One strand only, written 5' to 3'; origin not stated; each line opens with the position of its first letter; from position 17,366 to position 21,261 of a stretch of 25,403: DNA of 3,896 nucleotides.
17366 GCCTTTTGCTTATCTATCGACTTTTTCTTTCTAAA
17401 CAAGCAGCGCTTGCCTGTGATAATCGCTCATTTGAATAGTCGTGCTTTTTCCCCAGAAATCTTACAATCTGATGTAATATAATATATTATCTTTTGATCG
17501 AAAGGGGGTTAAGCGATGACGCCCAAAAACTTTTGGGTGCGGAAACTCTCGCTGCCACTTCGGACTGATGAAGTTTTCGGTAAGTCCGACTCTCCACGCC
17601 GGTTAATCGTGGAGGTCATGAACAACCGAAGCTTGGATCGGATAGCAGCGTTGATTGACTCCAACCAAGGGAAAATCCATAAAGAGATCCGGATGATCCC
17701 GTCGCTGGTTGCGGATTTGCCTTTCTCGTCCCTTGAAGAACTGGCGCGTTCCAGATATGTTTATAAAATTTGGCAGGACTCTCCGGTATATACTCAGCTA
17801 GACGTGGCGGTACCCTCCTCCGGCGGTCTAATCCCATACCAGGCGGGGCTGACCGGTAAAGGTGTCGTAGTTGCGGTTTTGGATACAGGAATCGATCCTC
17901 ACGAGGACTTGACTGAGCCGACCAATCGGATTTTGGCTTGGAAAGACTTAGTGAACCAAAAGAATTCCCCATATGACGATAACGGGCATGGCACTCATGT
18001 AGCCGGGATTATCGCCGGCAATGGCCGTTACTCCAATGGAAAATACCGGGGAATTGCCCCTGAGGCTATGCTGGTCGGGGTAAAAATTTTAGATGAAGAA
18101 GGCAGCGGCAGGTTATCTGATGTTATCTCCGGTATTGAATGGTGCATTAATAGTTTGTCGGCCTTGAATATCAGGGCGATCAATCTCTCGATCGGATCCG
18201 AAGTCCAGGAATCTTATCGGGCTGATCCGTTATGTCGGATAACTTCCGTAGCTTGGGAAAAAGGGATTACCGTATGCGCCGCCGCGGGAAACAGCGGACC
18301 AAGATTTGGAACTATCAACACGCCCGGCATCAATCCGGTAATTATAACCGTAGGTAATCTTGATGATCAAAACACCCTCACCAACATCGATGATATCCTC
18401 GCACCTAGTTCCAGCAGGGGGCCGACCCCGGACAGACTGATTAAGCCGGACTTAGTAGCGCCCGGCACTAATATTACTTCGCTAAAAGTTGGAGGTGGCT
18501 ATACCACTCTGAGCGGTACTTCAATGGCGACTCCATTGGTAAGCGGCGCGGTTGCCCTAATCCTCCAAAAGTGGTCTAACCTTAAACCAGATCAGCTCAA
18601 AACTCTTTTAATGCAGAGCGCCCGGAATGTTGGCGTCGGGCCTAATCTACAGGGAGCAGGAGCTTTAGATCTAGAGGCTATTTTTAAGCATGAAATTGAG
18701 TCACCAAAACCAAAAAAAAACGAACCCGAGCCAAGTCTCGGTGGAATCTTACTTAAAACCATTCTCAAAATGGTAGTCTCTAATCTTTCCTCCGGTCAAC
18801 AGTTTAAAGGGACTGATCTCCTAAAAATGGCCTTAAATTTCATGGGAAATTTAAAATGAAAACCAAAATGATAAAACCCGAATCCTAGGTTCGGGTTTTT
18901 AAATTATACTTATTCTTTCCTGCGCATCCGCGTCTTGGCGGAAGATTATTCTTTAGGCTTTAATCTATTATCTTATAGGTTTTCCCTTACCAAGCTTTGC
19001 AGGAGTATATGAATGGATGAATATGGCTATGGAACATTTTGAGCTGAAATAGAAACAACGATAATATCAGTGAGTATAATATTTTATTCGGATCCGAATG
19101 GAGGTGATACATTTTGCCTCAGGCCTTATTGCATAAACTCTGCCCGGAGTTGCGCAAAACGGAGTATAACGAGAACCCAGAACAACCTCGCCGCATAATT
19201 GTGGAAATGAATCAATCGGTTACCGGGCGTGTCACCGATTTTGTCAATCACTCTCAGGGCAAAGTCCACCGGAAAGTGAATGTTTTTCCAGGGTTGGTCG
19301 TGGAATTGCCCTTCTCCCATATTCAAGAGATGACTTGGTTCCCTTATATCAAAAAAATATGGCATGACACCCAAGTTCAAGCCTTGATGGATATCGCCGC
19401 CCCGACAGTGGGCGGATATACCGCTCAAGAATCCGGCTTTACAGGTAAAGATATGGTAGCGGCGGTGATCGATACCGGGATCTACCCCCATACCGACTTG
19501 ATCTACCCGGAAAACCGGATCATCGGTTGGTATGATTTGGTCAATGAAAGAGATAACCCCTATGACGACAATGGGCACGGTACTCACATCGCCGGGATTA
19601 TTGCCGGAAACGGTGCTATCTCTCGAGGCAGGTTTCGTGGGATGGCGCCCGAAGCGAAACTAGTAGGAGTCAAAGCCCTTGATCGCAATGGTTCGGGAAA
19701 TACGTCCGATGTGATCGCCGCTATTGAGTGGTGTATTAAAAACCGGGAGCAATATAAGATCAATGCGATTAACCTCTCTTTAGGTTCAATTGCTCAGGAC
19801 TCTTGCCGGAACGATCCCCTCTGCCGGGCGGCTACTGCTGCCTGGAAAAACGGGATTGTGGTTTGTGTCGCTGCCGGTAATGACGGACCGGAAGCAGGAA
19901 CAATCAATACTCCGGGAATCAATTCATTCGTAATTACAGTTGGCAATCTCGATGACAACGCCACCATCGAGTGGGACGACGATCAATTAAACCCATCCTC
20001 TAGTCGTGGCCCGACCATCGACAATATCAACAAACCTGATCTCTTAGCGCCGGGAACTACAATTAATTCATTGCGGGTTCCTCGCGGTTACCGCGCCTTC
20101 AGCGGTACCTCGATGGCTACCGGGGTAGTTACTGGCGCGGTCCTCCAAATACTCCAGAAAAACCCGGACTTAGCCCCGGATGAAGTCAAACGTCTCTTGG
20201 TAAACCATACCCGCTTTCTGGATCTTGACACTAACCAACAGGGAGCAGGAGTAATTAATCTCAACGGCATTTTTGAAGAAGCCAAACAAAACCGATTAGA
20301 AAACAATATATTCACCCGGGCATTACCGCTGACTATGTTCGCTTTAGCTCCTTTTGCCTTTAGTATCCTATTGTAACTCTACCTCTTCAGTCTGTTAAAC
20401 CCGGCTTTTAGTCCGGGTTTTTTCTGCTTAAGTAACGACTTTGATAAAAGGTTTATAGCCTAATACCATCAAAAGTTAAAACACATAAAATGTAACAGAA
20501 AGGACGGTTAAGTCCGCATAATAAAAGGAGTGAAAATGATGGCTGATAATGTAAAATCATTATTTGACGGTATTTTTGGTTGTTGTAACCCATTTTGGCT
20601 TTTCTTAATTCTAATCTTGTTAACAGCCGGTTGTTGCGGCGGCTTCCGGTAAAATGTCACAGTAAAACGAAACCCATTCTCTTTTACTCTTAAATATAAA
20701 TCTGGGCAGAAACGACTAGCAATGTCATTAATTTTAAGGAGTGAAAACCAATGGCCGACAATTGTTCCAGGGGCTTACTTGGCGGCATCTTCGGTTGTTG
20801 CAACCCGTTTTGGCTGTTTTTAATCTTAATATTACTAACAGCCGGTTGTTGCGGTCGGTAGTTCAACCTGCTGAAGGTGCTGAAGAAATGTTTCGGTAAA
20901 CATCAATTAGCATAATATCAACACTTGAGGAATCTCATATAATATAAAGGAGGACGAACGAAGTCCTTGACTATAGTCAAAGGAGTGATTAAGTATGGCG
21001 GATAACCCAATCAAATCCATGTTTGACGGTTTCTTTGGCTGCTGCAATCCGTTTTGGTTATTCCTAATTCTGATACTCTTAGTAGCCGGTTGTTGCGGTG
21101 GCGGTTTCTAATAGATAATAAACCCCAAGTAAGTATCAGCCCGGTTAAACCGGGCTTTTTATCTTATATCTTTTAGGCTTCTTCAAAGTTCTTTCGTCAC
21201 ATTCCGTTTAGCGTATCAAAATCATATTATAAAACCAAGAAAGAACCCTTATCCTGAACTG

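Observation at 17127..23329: Candidate system: three intracellular S8 proteases interleaved with a family of tiny hydrophobic peptides, next to spoVA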

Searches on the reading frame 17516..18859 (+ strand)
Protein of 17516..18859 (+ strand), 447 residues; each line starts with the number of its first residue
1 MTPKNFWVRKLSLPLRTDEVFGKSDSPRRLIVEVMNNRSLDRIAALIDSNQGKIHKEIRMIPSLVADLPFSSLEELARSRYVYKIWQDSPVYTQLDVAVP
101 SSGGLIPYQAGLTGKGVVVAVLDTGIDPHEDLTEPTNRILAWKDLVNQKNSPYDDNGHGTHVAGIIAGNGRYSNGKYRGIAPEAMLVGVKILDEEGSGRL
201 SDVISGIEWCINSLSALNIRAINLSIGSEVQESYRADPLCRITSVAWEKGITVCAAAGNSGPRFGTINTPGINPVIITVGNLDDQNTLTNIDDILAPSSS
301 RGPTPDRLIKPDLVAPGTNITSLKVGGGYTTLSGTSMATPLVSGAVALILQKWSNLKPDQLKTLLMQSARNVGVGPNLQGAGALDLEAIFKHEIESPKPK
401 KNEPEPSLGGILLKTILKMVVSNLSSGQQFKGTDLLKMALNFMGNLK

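Call 3: search_protein_families(library=pfam, proteins=[window:17516-18859:+], max_evalue=0.01)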
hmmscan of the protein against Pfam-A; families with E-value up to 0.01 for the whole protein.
window:17516-18859:+ (447 aa): 1 family
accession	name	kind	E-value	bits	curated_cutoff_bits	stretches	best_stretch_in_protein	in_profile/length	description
PF00082.27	Peptidase_S8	-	3.7e-57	194.3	21.8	1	114-382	1-288/288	Subtilase family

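Call 4: search_protein_families(library=ncbifam, proteins=[window:17516-18859:+], max_evalue=1)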
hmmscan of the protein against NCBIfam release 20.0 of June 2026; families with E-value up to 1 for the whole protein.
window:17516-18859:+ (447 aa): 10 families
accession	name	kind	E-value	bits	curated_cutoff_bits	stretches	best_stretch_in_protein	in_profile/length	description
TIGR03921.1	T7SS_mycosin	equivalog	4.8e-44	150.9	278.75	1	113-404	11-301/353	type VII secretion-associated serine protease mycosin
NF040809.1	germ_prot_CspBA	exception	1.3e-26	92.6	1250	2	266-370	395-499/1099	bifunctional germination protease/germinant receptor pseudoprotease CspBA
NF040808.2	CspC_non_triad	exception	1.7e-23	82.9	675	3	266-388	420-547/556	bile acid germinant receptor pseudoprotease CspC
NF040553.1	SGO_0316_fam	subfamily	4.8e-21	74.2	1400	3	299-367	657-729/1486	SGO_0316/SGO_0317 family LPXTG-anchored serine peptidase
NF033595.1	denti_PrtP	equivalog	1.4e-15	57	300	2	222-373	342-482/606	dentilisin complex serine proteinase subunit PrtP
NF049966.1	QH_SP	equivalog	1.8e-15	56.9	165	2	119-261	2-126/219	subtilisin-like serine protease QhpE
TIGR03895.1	protease_PatA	subfamily_domain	1.2e-14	54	421.05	1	158-371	1-202/606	PatA/PatG family cyanobactin maturation protease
NF042956.1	IteS_antiphage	equivalog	4.5e-14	51.7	900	1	73-369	212-533/747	S8 family anti-phage peptidase IteS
NF051851.1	AtpSerPepEprS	equivalog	8.8e-14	50.5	1700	2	314-372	282-340/988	autotransporter serine peptidase EprS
NF033865.1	fusolisin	equivalog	0.082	10.9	999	1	330-369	340-379/1006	fusolisin family autotransporter serine protease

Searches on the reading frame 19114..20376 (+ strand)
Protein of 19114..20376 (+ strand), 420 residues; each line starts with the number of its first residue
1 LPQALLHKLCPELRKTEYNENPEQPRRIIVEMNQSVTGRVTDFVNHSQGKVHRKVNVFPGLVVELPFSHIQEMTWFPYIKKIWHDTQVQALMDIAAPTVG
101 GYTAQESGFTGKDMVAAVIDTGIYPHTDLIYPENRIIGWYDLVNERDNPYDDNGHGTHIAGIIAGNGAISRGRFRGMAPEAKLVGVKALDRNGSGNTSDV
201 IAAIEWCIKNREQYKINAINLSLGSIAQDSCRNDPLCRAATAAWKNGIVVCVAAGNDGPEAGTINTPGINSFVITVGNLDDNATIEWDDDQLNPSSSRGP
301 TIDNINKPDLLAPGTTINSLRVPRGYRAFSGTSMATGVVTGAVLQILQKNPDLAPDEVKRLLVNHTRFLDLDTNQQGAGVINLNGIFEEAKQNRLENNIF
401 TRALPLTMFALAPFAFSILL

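Call 3: search_protein_families(library=pfam, proteins=[window:19114-20376:+], max_evalue=0.01)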
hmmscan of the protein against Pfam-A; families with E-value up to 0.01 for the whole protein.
window:19114-20376:+ (420 aa): 1 family
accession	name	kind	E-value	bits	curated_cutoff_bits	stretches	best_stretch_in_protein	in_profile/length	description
PF00082.27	Peptidase_S8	-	8.9e-52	176.6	21.8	1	111-379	1-288/288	Subtilase family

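Call 4: search_protein_families(library=ncbifam, proteins=[window:19114-20376:+], max_evalue=1)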
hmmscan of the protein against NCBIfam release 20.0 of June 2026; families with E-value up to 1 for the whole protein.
window:19114-20376:+ (420 aa): 9 families
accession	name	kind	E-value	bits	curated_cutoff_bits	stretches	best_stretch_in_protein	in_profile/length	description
TIGR03921.1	T7SS_mycosin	equivalog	1.1e-33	116.9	278.75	1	110-383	11-281/353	type VII secretion-associated serine protease mycosin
NF040809.1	germ_prot_CspBA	exception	6.9e-24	83.6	1250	2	150-258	719-825/1099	bifunctional germination protease/germinant receptor pseudoprotease CspBA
NF049966.1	QH_SP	equivalog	5.3e-17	61.9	165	2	117-258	3-126/219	subtilisin-like serine protease QhpE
NF040808.2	CspC_non_triad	exception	4e-16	58.6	675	2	146-258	160-278/556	bile acid germinant receptor pseudoprotease CspC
NF033595.1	denti_PrtP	equivalog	4.6e-15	55.3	300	2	218-371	341-483/606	dentilisin complex serine proteinase subunit PrtP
NF040553.1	SGO_0316_fam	subfamily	7.2e-15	53.8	1400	2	148-282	353-502/1486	SGO_0316/SGO_0317 family LPXTG-anchored serine peptidase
TIGR03895.1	protease_PatA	subfamily_domain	2.4e-11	43.1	421.05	1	155-389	1-227/606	PatA/PatG family cyanobactin maturation protease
NF042956.1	IteS_antiphage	equivalog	1.5e-10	40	900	1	68-316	210-467/747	S8 family anti-phage peptidase IteS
NF051851.1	AtpSerPepEprS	equivalog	8.6e-05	20.7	1700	1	312-383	283-359/988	autotransporter serine peptidase EprS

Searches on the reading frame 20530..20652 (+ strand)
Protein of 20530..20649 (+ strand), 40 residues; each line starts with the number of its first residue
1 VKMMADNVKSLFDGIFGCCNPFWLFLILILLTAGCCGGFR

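Call 4: search_protein_families(library=ncbifam, proteins=[window:20539-20652:+], max_evalue=1)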
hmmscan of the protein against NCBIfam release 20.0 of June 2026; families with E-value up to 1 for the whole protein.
window:20539-20652:+ (37 aa): 0 families

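Call 11: search_protein_families(library=pfam, proteins=[window:20539-20652:+], max_evalue=10)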
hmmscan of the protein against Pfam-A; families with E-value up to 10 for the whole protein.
window:20539-20652:+ (37 aa): 2 families
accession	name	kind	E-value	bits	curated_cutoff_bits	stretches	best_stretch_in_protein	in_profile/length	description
PF19158.5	DUF5840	-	0.36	11.6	25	1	4-19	28-43/49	Family of unknown function (DUF5840)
PF17859.6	Pelovaterin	-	1.5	9.6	27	1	11-36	11-36/42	Pelovaterin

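Call 20: find_homologous_proteins(query=window:20530-20649:+, max_evalue=0.01)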
Query window:20530-20649:+ (40 aa): 1 proteins with E <= 0.01 among 1 candidates.
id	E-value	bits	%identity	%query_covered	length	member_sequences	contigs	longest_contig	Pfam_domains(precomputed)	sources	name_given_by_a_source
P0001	2.2e-10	57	79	48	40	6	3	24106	-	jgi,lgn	jgi:hypothetical protein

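Call 26: find_related_loci(query=A1, collection=genome_contigs, flank=10000)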
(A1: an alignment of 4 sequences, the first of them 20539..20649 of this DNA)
Query A1 (37 aa) in genome_contigs; peptide patterns used: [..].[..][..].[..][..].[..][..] (x = any residue, [..] = any of these).
93 stretches matched a pattern; 2 encode a relative of the query (tblastn E <= 1e-3); 2 distinct loci.
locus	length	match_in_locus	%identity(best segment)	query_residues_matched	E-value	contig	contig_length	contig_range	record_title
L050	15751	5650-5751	79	1-34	6e-15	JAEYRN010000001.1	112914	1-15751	MAG: Bacillota bacterium isolate OH_CBB_61 k127_1833627, whole genome shotgun sequence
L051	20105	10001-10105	83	1-34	9e-15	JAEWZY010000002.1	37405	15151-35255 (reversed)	MAG: Bacillota bacterium isolate OH_SFB_226 k127_113, whole genome shotgun sequence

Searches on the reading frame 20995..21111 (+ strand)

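Call 4: search_protein_families(library=ncbifam, proteins=[window:20995-21111:+], max_evalue=1)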
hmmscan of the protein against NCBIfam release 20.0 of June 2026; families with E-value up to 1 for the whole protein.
window:20995-21111:+ (38 aa): 1 family
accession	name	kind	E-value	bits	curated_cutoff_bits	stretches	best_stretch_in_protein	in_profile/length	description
NF041043.1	BPSS1780_fam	subfamily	0.0087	15.3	90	1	5-34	170-199/247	BPSS1780 family membrane protein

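Call 11: search_protein_families(library=pfam, proteins=[window:20995-21111:+], max_evalue=10)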
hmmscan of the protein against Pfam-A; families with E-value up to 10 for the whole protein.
window:20995-21111:+ (38 aa): 0 families
